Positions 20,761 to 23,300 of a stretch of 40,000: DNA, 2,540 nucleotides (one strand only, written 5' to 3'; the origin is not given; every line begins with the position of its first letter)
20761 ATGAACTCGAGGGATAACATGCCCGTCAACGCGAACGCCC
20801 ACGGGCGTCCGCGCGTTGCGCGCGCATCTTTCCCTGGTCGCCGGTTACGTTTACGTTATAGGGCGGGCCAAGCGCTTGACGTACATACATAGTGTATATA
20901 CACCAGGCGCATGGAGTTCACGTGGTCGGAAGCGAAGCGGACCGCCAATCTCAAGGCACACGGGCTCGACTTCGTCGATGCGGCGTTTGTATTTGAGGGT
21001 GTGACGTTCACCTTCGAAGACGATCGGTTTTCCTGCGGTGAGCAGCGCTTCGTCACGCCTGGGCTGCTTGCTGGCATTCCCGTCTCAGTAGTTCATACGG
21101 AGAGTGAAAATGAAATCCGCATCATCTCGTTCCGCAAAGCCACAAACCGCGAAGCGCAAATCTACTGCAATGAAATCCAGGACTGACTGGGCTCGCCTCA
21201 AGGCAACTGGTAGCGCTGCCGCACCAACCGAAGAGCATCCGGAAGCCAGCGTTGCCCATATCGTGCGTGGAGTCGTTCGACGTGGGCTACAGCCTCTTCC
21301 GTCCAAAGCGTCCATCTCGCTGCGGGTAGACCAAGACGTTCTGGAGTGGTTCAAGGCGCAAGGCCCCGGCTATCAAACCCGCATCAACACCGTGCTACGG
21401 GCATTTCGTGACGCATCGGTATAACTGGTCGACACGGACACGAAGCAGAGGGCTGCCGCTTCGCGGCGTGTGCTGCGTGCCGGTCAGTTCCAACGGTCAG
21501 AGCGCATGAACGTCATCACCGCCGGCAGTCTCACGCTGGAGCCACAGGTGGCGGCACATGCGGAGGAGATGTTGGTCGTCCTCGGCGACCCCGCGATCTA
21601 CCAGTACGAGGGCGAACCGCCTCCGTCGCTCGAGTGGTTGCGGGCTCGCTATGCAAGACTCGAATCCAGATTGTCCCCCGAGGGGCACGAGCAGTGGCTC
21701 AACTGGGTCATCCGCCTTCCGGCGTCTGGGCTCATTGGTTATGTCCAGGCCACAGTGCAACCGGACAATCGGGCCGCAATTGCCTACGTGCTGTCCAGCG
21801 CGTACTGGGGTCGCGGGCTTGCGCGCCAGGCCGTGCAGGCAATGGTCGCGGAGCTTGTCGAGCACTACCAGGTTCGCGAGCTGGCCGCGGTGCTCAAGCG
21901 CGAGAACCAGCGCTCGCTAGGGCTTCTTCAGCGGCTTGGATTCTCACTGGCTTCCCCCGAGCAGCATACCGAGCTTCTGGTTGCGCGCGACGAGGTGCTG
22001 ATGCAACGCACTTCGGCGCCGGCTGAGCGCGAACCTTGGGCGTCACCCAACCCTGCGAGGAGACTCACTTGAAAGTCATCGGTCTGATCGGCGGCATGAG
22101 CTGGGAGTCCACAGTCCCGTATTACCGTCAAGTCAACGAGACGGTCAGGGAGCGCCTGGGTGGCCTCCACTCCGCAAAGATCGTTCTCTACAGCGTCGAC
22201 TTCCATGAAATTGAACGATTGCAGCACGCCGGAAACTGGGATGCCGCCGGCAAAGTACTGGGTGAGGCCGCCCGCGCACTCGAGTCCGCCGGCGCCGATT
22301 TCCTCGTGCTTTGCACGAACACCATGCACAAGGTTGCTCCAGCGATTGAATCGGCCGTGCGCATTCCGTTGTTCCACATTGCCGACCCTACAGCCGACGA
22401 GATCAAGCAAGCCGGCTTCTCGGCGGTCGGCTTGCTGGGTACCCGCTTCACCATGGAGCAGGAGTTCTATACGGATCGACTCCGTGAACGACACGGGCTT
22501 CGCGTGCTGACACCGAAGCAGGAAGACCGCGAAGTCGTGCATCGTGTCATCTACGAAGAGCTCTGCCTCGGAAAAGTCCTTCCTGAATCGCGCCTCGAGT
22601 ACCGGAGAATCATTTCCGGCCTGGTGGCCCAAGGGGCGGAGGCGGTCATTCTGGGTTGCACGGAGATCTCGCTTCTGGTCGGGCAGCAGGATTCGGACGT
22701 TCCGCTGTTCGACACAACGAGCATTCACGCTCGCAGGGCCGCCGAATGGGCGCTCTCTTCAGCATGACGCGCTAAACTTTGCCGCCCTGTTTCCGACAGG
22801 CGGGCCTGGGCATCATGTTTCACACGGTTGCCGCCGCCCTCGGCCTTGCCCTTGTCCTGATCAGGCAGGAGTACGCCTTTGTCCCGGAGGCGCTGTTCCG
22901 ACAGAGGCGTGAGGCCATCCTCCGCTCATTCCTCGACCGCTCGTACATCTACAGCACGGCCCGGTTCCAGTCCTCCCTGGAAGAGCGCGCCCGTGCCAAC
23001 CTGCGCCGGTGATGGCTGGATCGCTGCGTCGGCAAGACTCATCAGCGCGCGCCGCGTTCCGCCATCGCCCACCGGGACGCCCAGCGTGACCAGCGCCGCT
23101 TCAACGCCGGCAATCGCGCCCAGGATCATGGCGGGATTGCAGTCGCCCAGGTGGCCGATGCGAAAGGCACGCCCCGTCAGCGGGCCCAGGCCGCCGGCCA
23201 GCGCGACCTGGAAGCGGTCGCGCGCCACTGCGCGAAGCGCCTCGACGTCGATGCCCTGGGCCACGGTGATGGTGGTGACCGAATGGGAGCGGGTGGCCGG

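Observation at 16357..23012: Decayed sedentary chromosomal integron whose attC sites validate themselves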

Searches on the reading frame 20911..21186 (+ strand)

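Call 4: search_protein_families(library=ncbifam, proteins=[window:20911-21186:+], max_evalue=0.01)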
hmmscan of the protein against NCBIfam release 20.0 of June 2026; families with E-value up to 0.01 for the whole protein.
window:20911-21186:+ (91 aa): 0 families

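Call 5: search_protein_families(library=pfam, proteins=[window:20911-21186:+], max_evalue=0.01)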
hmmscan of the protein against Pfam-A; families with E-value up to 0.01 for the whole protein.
window:20911-21186:+ (91 aa): 1 family
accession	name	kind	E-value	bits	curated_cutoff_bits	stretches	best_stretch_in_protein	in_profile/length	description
PF04365.19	BrnT_toxin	-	3.7e-21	75.7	34.5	1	5-81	1-77/77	Ribonuclease toxin, BrnT, of type II toxin-antitoxin system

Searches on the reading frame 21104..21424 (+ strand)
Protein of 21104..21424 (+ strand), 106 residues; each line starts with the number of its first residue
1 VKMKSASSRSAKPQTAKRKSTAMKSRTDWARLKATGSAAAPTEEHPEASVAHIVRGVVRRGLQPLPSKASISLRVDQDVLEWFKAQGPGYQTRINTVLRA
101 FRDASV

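Call 4: search_protein_families(library=ncbifam, proteins=[window:21104-21424:+], max_evalue=0.01)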
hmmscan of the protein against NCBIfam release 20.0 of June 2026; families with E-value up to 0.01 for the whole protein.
window:21104-21424:+ (106 aa): 0 families

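Call 5: search_protein_families(library=pfam, proteins=[window:21104-21424:+], max_evalue=0.01)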
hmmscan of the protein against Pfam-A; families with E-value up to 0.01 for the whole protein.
window:21104-21424:+ (106 aa): 1 family
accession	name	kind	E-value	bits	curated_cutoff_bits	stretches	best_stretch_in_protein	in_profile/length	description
PF14384.12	BrnA_antitoxin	-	5.7e-19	68.7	26.1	1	47-101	23-67/68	BrnA antitoxin of type II toxin-antitoxin system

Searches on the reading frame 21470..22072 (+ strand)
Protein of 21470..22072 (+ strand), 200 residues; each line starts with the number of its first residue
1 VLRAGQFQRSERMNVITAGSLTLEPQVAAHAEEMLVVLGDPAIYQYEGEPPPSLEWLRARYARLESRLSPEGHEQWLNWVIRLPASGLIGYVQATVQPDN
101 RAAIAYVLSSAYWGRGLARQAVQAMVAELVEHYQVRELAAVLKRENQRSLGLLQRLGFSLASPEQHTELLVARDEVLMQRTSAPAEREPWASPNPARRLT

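Call 4: search_protein_families(library=ncbifam, proteins=[window:21470-22072:+], max_evalue=0.01)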
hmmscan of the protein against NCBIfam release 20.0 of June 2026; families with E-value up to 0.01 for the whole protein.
window:21470-22072:+ (200 aa): 7 families
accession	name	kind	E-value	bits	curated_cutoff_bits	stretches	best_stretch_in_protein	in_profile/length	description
NF007539.0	PRK10151.1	equivalog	5.9e-05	22.8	184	1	94-170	85-162/179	50S ribosomal protein L7/L12-serine acetyltransferase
NF000485.1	TlmB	exception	0.00029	20.2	625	1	79-159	62-142/292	bleomycin family antibiotic N-acetyltransferase TlmB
NF000483.1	BlmB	exception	0.00049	19.5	625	1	78-159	70-150/301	bleomycin family antibiotic N-acetyltransferase BlmB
NF008072.0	PRK10809.1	equivalog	0.0033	17.2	190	1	104-160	107-163/194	ribosomal protein S5-alanine N-acetyltransferase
TIGR01575.1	rimI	equivalog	0.0036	17.5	86.4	1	75-159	30-113/132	ribosomal protein S18-alanine N-acetyltransferase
NF011709.0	PRK15130.1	equivalog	0.0036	17.1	218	1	99-162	81-144/186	spermidine N1-acetyltransferase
TIGR02406.1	ectoine_EctA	equivalog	0.0086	16.1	120.6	0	107-163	73-128/157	diaminobutyrate acetyltransferase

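Call 5: search_protein_families(library=pfam, proteins=[window:21470-22072:+], max_evalue=0.01)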
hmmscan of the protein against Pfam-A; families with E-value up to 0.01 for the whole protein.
window:21470-22072:+ (200 aa): 4 families
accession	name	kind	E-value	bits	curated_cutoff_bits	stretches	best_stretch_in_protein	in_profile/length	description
PF13302.13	Acetyltransf_3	-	3.7e-21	76.7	25.4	1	21-158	2-137/138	Acetyltransferase (GNAT) domain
PF00583.31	Acetyltransf_1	-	3.9e-11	43.7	20.7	1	55-158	15-116/116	Acetyltransferase (GNAT) family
PF08445.16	FR47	-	6.3e-06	26.5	22.1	1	112-161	33-80/86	FR47-like protein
PF13508.13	Acetyltransf_7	-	0.0011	19.7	27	1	86-159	12-83/84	Acetyltransferase (GNAT) domain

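Call 57: find_homologous_proteins(query=window:21506-22072:+)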
Query window:21506-22072:+ (188 aa): 2300 proteins with E <= 0.001 among 3301 candidates; the best 120 are listed.
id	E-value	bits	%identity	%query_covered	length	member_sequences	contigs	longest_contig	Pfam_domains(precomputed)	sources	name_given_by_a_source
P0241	5.0e-116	403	100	100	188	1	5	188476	PF13302.14,PF08445.17,PF00583.32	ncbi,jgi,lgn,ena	-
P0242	3.2e-87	309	86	89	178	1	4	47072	PF13302.14,PF00583.32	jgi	jgi:ribosomal-protein-alanine N-acetyltransferase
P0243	9.0e-77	275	78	89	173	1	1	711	PF13302.14,PF08445.17,PF00583.32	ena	-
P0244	6.4e-76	272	77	89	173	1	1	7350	PF13302.14,PF08445.17,PF00583.32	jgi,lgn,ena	-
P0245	7.8e-76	272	73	89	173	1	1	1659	PF13302.14,PF08445.17,PF00583.32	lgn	-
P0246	1.5e-75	271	75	89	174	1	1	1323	PF13302.14,PF08445.17,PF00583.32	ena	-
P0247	5.2e-75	269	75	90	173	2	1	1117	PF13302.14,PF08445.17,PF00583.32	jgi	jgi:RimJ/RimL family protein N-acetyltransferase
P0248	8.1e-75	269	77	89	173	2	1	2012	PF13302.14,PF08445.17,PF00583.32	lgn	-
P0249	1.3e-74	268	75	89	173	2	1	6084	PF13302.14,PF08445.17,PF00583.32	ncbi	-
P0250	1.6e-74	268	71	93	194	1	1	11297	PF13302.14,PF08445.17,PF00583.32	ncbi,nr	ncbi:MAG TPA: GNAT family N-acetyltransferase [Usitatibacteraceae bacterium]|nr:GNAT family N-acetyl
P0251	2.0e-74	267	76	89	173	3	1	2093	PF13302.14,PF08445.17,PF00583.32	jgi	jgi:RimJ/RimL family protein N-acetyltransferase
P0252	2.5e-74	267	75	89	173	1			PF13302.14,PF08445.17,PF00583.32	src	-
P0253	3.0e-74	267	76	89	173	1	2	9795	PF13302.14,PF08445.17,PF00583.32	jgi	jgi:ribosomal-protein-alanine N-acetyltransferase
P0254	3.2e-74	267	75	89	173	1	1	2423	PF13302.14,PF08445.17,PF00583.32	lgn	-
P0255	4.9e-74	266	73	89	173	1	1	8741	PF13302.14,PF08445.17,PF00583.32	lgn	-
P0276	4.6e-73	263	74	89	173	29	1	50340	PF13302.14,PF08445.17,PF00583.32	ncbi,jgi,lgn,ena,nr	ncbi:MAG TPA: GNAT family N-acetyltransferase [Burkholderiales bacterium]|nr:GNAT family N-acetyltra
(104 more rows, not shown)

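Call 58: find_encoding_contigs(protein=P0242, flank=6000, max_places=3)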
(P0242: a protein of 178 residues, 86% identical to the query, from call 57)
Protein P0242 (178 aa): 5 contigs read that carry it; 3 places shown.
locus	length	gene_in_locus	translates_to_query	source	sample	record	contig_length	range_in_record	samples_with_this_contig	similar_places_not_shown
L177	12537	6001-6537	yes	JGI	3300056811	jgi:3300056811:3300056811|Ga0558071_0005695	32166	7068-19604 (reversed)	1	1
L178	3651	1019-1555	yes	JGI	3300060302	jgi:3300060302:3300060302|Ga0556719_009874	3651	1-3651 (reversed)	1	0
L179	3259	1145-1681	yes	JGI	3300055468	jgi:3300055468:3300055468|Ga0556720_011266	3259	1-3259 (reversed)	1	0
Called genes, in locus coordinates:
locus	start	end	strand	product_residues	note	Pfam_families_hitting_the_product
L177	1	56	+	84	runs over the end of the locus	PF11730:DUF3297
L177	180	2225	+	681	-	PF01433:Peptidase_M1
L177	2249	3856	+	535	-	PF00581:Rhodanese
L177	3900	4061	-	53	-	PF06041:DUF924 (weak)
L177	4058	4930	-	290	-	PF01145:Band_7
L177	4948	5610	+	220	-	PF01613:Flavin_Reduct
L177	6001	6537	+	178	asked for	PF13302:Acetyltransf_3, PF00583:Acetyltransf_1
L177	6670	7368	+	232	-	PF01177:Asp_Glu_race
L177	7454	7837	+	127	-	PF13622:4HBT_3 (weak), PF03061:4HBT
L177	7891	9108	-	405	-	PF00266:Aminotran_5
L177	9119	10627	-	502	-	PF00171:Aldedh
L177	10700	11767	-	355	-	PF01547:SBP_bac_1, PF13531:SBP_bac_11, PF13416:SBP_bac_8, PF13343:SBP_bac_6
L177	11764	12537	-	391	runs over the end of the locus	PF01266:DAO, PF01494:FAD_binding_3 (weak), PF12831:FAD_oxidored (faint)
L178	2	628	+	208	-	?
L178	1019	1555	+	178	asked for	PF13302:Acetyltransf_3, PF00583:Acetyltransf_1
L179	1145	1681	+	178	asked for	PF13302:Acetyltransf_3, PF00583:Acetyltransf_1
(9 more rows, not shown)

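Call 59: find_encoding_contigs(protein=P0276, flank=6000, max_places=3)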
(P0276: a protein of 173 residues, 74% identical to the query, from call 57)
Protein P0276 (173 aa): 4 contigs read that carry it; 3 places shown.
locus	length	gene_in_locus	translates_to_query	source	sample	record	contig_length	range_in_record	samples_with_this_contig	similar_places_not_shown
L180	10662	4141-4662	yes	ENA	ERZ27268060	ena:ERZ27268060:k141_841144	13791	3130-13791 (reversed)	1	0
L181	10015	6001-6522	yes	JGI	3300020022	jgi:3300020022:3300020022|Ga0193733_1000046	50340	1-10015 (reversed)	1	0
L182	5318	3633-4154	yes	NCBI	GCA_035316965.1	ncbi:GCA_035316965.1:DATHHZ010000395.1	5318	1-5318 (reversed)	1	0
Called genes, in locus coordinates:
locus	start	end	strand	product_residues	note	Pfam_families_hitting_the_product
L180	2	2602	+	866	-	?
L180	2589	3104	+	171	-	PF04390:LptE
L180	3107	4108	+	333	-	PF06144:DNA_pol3_delta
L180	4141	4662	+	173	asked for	PF13302:Acetyltransf_3, PF00583:Acetyltransf_1, PF08445:FR47 (weak)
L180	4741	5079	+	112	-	PF00583:Acetyltransf_1, PF13508:Acetyltransf_7, PF13673:Acetyltransf_10, PF08445:FR47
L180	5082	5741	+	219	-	PF13468:Glyoxalase_3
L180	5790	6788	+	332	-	PF01370:Epimerase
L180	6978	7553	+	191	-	PF13302:Acetyltransf_3, PF00583:Acetyltransf_1 (weak)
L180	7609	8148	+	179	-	PF02557:VanY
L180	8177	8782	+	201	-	PF09411:PagL (weak)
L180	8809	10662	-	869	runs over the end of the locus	PF03710:GlnE, PF08335:GlnD_UR_UTase, PF03710:GlnE, PF08335:GlnD_UR_UTase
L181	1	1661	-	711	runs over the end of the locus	PF00580:UvrD-helicase, PF13245:AAA_19, PF13604:AAA_30 (faint), PF13361:UvrD_C, PF13538:UvrD_C_2, PF21196:PcrA_UvrD_tudor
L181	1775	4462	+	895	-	PF00133:tRNA-synt_1, PF09334:tRNA-synt_1g, PF13603:tRNA-synt_1_2, PF00133:tRNA-synt_1, PF08264:Anticodon_1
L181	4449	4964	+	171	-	PF04390:LptE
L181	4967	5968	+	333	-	PF06144:DNA_pol3_delta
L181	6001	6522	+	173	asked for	PF13302:Acetyltransf_3, PF00583:Acetyltransf_1, PF08445:FR47 (weak)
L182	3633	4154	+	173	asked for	PF13302:Acetyltransf_3, PF00583:Acetyltransf_1, PF08445:FR47 (weak)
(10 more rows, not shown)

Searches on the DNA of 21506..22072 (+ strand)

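Call 62: search_with_rna_model(model_id=R1, source=L177, filters=off, max_evalue=5, show_alignments=6)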
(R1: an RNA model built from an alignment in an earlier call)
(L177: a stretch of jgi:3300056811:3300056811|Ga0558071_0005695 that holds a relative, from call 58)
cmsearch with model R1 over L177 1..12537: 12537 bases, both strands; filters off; matches with E-value up to 5: 7.
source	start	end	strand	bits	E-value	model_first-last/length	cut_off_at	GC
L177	7376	7432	+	17.5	0.013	7-59/65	no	0.7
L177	7847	7884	+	14.6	0.063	16-49/65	no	0.76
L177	5903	5998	+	12.5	0.21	1-65/65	no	0.73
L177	5639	5707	+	11.1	0.46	1-65/65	no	0.58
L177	9677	9703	+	10.6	0.61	1-65/65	no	0.7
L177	7469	7496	+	9.2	1.4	1-65/65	no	0.61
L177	9155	9173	+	7.9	2.8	1-65/65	no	0.53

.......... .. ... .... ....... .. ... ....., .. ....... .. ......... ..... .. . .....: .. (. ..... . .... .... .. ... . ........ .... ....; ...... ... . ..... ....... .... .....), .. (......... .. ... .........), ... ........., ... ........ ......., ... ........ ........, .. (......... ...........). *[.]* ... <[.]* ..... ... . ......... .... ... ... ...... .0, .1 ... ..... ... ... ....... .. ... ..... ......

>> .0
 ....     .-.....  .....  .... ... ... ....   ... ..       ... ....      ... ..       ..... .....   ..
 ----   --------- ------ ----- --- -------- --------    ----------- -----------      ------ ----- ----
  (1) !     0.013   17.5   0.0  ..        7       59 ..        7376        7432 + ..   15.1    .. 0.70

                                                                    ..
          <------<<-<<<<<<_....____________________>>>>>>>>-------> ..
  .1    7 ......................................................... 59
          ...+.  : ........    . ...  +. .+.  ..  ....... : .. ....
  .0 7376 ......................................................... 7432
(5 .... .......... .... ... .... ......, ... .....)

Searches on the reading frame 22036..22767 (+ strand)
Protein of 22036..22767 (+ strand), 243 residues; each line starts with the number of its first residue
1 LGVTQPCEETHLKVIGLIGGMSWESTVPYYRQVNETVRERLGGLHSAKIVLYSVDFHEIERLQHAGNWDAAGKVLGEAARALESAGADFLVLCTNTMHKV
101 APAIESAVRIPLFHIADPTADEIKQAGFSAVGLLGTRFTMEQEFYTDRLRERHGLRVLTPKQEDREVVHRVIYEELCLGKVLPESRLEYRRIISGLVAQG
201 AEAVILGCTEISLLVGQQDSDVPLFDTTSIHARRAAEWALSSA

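Call 5: search_protein_families(library=pfam, proteins=[window:22036-22767:+], max_evalue=0.01)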
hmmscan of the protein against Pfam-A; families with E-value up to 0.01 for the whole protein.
window:22036-22767:+ (243 aa): 2 families
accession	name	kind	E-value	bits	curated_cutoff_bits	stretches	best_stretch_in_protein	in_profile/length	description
PF01177.27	Asp_Glu_race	-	7.3e-46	157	31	1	18-235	1-211/211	Asp/Glu/Hydantoin racemase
PF02548.21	Pantoate_transf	-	0.0062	16.4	28.7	1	56-115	144-202/259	Ketopantoate hydroxymethyltransferase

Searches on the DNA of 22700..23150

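Call 55: search_with_rna_model(model_id=R1, source=window, start=22700, end=23150, filters=off, max_evalue=10, show_alignments=3)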
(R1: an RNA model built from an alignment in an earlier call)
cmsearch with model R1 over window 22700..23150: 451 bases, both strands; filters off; matches with E-value up to 10: 8.
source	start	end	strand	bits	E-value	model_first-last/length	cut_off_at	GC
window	22757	22777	+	3.3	1.3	1-65/65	no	0.52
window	22947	23013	+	1.5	3.8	14-51/65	no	0.67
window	22757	22777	-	1.5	3.8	1-65/65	no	0.52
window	22741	22751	+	0.8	5.5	1-65/65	no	0.73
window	23030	23061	-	0.7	5.9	20-46/65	no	0.72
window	23072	23110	+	0.2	7.8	19-47/65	no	0.77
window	22875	22891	-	-0.1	9.3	1-65/65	no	0.71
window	22875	22891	+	-0.1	9.3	1-65/65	no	0.71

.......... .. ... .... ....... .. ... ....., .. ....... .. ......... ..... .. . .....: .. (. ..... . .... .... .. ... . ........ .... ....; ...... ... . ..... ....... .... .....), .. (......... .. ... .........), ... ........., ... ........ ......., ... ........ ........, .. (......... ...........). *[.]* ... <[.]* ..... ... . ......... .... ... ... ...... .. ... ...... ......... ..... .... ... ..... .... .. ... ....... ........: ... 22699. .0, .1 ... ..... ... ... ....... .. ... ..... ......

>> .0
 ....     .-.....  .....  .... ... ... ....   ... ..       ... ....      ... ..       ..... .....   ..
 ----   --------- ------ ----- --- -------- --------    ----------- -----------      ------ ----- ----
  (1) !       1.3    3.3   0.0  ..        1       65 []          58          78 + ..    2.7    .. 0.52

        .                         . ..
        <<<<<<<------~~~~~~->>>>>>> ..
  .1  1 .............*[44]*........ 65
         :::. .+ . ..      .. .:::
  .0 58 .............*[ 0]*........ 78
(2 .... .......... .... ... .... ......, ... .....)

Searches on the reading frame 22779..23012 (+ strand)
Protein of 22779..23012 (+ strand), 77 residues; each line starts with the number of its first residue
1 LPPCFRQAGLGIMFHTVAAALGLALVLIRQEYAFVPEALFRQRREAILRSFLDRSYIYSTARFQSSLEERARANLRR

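Call 5: search_protein_families(library=pfam, proteins=[window:22779-23012:+], max_evalue=0.01)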
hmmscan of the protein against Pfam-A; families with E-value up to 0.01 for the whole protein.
window:22779-23012:+ (77 aa): 0 families
